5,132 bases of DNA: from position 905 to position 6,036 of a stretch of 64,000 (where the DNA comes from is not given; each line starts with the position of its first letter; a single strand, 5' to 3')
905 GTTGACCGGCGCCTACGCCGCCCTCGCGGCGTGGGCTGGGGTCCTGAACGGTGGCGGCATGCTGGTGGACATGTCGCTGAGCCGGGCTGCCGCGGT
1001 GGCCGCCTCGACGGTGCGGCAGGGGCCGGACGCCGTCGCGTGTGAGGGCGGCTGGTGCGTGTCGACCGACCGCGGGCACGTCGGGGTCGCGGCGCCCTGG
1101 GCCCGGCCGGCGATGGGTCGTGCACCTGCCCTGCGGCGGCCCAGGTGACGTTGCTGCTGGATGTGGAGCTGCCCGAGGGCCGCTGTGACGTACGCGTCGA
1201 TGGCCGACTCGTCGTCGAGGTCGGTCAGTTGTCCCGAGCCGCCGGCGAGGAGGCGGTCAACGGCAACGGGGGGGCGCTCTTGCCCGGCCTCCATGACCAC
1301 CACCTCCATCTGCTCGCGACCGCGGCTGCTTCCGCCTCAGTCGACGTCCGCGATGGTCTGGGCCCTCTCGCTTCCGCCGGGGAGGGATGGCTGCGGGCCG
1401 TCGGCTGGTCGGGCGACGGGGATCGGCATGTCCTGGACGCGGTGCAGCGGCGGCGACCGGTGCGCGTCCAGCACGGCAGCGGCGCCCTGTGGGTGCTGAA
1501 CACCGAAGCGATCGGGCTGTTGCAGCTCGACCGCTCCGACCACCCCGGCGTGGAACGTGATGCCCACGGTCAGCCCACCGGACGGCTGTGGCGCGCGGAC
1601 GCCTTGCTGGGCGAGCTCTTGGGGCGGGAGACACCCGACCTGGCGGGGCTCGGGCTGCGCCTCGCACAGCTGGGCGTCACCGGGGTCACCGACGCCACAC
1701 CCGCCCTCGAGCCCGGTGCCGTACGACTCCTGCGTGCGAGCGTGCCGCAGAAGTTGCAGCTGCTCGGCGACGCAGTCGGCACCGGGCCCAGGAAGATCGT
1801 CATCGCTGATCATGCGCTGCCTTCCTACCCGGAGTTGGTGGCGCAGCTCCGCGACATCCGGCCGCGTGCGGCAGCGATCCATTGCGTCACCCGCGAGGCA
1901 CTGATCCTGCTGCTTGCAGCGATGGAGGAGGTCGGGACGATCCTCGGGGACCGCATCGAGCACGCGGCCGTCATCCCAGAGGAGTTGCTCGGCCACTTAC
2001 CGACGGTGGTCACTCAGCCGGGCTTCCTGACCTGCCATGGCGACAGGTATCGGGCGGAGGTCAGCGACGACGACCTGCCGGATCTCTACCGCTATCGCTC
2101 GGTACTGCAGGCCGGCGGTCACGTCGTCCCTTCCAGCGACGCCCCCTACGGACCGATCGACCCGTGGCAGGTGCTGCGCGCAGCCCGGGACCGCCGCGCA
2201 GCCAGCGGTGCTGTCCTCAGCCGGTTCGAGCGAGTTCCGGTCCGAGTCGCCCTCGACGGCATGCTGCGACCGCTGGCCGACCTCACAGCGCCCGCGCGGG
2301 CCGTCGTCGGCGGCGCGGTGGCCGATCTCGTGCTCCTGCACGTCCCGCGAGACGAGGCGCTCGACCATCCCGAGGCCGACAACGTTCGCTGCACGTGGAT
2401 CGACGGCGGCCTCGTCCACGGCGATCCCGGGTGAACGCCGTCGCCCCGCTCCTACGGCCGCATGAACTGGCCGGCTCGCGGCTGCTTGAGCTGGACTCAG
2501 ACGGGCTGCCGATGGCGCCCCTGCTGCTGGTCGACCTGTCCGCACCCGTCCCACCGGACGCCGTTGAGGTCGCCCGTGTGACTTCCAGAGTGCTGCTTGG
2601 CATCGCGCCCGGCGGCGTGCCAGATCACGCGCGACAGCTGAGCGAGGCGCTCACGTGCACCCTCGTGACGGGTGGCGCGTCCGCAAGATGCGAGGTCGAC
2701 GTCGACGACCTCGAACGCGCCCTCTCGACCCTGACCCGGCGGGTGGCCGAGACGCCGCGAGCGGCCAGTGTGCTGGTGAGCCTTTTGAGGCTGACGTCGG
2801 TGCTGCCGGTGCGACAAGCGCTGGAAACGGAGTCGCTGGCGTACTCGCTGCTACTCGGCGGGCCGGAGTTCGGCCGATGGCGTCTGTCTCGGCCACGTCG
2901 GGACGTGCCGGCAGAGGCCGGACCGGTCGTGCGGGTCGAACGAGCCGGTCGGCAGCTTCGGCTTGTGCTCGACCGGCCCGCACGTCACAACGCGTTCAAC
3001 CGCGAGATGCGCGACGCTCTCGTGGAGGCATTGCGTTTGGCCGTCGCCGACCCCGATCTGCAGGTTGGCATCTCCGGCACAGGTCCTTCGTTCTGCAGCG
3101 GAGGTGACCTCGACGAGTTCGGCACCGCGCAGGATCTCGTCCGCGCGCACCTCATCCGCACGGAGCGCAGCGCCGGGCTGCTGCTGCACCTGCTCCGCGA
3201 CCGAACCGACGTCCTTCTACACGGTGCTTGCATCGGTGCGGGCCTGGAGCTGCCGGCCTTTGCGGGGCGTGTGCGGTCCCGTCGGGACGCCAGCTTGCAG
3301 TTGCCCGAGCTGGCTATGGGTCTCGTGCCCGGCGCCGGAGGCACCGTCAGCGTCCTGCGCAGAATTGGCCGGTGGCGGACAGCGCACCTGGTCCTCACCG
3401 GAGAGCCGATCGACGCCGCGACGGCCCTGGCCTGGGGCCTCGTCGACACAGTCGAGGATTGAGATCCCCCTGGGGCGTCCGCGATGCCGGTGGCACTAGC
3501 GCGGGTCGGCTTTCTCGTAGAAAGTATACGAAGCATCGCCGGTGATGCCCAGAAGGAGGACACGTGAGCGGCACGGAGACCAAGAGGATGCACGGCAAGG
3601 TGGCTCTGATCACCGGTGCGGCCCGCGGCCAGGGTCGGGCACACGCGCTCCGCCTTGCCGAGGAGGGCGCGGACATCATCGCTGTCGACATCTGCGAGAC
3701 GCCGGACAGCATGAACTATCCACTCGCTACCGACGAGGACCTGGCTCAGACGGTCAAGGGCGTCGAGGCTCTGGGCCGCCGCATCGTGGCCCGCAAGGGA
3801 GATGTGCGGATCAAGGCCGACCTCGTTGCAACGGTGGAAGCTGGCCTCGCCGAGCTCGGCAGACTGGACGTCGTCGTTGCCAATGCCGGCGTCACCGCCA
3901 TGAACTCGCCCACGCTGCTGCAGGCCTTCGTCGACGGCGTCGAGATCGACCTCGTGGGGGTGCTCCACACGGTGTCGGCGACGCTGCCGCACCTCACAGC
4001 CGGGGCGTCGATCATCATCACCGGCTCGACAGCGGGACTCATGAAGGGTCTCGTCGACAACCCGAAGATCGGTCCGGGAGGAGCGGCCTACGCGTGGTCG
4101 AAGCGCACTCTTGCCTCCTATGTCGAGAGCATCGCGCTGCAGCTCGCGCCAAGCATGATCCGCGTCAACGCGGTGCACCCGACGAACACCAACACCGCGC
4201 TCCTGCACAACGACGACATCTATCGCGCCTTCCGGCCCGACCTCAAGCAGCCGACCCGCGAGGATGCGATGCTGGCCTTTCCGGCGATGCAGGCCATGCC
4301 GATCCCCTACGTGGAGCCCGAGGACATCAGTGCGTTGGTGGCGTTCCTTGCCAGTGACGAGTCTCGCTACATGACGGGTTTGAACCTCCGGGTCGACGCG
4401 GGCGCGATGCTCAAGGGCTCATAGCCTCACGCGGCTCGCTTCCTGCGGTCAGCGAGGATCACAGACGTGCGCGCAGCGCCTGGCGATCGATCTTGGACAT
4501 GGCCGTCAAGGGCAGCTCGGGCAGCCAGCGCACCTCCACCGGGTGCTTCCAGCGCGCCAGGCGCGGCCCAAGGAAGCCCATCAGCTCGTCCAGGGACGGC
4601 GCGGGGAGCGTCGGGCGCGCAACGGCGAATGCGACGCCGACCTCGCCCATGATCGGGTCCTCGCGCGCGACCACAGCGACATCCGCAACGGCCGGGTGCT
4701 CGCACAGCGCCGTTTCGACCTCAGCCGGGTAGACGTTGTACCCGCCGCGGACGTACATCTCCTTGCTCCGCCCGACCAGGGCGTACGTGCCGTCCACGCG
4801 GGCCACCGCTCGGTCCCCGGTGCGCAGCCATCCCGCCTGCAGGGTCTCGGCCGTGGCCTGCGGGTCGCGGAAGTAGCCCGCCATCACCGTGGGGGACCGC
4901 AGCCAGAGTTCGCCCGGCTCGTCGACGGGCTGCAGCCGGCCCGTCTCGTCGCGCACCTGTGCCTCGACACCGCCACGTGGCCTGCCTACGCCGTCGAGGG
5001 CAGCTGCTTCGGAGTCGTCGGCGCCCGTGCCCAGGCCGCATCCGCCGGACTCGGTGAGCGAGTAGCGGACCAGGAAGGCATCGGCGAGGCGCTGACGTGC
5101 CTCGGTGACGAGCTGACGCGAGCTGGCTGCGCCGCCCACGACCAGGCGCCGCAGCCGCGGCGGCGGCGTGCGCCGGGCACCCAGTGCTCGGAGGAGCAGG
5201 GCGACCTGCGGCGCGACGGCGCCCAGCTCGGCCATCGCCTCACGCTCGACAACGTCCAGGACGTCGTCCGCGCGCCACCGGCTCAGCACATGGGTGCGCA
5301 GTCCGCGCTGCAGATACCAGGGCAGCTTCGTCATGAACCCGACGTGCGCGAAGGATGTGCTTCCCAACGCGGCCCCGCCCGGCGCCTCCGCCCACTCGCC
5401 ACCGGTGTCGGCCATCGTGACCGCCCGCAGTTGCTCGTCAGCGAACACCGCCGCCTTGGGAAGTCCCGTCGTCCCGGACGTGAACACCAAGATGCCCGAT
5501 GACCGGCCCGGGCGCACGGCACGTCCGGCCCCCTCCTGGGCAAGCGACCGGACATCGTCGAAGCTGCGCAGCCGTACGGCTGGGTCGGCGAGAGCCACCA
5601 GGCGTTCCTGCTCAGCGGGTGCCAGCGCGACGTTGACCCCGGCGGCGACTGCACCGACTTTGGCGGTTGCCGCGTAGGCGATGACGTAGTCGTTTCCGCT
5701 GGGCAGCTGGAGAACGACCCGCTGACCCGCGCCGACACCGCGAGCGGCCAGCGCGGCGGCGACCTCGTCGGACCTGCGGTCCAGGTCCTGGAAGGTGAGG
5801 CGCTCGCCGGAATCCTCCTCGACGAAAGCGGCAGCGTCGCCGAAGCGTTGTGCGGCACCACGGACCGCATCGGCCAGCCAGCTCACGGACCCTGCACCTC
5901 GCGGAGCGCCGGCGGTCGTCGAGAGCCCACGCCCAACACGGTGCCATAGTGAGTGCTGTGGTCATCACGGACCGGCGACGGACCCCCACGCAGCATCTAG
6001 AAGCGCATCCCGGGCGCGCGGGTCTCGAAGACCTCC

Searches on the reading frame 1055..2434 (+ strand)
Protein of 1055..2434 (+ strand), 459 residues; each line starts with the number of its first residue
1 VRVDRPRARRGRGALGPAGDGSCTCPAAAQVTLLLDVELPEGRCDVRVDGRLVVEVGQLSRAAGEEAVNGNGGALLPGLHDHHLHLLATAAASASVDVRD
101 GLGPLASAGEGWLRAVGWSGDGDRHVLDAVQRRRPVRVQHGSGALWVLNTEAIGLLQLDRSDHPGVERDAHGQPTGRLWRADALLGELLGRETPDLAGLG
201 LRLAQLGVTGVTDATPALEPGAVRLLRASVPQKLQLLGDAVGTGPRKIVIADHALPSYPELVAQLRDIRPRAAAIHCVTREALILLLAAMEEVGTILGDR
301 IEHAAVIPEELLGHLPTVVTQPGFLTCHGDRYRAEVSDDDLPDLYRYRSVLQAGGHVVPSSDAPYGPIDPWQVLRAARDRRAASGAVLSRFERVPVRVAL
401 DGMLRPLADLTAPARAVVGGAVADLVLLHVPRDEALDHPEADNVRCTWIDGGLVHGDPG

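Call 48: search_protein_families(library=pfam, proteins=[window:1055-2434:+], max_evalue=0.00001)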
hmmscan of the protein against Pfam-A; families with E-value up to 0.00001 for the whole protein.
window:1055-2434:+ (459 aa): 1 family
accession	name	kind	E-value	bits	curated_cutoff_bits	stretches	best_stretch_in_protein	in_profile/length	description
PF07969.17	Amidohydro_3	-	2.8e-15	57.2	29.7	1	67-454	2-471/472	Amidohydrolase family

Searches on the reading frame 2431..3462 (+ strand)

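Call 48: search_protein_families(library=pfam, proteins=[window:2431-3462:+], max_evalue=0.00001)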
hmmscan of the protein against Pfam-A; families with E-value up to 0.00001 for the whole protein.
window:2431-3462:+ (343 aa): 2 families
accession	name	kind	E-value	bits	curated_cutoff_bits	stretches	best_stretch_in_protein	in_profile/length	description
PF00378.25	ECH_1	-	6.3e-23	81.8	27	1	179-341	10-173/251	Enoyl-CoA hydratase/isomerase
PF16113.10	ECH_2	-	2e-16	60.9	27.2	1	178-340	4-170/335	Enoyl-CoA hydratase/isomerase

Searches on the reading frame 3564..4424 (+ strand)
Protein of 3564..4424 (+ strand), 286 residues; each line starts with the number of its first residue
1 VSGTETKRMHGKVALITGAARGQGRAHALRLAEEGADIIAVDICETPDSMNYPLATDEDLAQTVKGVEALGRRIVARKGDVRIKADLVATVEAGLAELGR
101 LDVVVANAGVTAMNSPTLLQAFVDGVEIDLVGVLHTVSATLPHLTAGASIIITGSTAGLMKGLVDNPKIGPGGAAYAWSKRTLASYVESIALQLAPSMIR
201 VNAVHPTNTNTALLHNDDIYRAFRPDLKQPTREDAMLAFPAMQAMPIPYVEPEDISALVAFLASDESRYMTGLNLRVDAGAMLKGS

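Call 48: search_protein_families(library=pfam, proteins=[window:3564-4424:+], max_evalue=0.00001)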
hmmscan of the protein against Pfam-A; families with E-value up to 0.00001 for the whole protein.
window:3564-4424:+ (286 aa): 2 families
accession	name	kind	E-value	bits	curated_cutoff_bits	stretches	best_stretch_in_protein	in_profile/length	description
PF13561.12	adh_short_C2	-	1.1e-32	113.9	27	1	18-281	1-235/236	Enoyl-(Acyl carrier protein) reductase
PF00106.31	adh_short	-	4.7e-31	108.2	26.6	1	12-216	1-189/195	short chain dehydrogenase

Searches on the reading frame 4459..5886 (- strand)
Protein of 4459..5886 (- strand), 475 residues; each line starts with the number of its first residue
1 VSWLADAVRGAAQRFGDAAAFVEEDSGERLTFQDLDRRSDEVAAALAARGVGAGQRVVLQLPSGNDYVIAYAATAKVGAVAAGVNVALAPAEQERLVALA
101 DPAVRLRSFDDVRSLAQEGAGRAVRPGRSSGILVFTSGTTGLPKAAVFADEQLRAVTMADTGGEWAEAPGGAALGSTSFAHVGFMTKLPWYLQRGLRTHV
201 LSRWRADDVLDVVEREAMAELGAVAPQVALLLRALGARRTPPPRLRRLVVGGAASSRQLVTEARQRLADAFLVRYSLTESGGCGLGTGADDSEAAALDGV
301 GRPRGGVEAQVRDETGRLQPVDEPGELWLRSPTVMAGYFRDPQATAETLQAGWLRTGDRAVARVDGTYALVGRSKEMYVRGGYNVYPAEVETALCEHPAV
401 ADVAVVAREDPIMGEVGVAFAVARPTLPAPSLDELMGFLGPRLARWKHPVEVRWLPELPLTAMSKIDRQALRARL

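Call 48: search_protein_families(library=pfam, proteins=[window:4459-5886:-], max_evalue=0.00001)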
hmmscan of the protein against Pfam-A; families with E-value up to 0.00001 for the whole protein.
window:4459-5886:- (475 aa): 2 families
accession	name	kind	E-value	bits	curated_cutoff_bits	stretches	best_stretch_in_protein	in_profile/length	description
PF00501.34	AMP-binding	-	1.1e-50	173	29.9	2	133-339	167-384/384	AMP-binding enzyme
PF13193.12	AMP-binding_C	-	4e-16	60.1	24.5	1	389-465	1-76/76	AMP-binding enzyme C-terminal domain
